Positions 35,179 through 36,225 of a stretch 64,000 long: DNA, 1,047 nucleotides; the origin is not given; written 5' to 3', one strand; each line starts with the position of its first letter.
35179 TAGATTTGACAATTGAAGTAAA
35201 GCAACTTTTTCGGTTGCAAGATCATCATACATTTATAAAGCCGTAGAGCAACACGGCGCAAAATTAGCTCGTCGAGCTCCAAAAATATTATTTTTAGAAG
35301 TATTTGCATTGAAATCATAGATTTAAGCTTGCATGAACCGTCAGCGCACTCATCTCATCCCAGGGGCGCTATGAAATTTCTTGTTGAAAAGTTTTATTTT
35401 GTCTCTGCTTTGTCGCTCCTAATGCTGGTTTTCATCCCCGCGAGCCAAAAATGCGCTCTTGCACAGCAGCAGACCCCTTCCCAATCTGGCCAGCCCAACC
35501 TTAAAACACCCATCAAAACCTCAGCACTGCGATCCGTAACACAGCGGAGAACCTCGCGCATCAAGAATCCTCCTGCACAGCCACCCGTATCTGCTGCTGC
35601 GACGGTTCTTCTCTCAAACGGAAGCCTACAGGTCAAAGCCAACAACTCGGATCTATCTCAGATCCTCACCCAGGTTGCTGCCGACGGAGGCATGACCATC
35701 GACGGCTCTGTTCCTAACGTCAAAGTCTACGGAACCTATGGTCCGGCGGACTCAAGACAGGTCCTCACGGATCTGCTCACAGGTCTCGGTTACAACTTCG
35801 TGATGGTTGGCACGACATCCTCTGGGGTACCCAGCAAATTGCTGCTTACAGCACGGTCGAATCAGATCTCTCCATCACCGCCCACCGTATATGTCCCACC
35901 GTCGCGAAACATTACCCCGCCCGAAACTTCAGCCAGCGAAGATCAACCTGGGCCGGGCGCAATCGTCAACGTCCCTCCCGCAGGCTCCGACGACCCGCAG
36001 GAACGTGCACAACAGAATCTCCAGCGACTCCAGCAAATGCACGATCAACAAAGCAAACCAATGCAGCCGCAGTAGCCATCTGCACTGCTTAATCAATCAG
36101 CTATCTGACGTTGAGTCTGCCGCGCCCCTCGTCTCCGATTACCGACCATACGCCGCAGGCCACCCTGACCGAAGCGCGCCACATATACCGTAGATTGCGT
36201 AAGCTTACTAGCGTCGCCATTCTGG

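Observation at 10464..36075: Candidate undescribed surface-polysaccharide assembly, tailoring and export system (~25 kb, 18 genes)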

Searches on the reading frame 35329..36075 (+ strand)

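Call 4: search_protein_families(library=pfam, proteins=[window:35329-36075:+], max_evalue=0.01)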
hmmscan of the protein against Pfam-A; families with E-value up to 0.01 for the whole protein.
window:35329-36075:+ (248 aa): 1 family
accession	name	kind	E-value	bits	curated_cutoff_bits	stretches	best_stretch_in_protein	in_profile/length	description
PF11260.13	Spidroin_MaSp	-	0.0039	17.9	25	1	75-119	3-47/85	Major ampullate spidroin 1 and 2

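Call 6: search_protein_families(library=ncbifam, proteins=[window:35329-36075:+], max_evalue=0.01)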
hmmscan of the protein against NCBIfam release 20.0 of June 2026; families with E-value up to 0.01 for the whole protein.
window:35329-36075:+ (248 aa): 0 families

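Call 8: search_protein_families(library=pfam, proteins=[window:35329-36075:+], max_evalue=10)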
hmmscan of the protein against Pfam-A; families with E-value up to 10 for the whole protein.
window:35329-36075:+ (248 aa): 3 families
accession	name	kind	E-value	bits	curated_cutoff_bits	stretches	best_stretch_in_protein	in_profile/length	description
PF11260.13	Spidroin_MaSp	-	0.0039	17.9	25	1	75-119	3-47/85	Major ampullate spidroin 1 and 2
PF07660.19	STN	-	0.19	12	28.4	1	143-163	26-46/52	Secretin and TonB N terminus short domain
PF06678.16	DUF1179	-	0.56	10.7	25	1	181-229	59-105/107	Protein of unknown function (DUF1179)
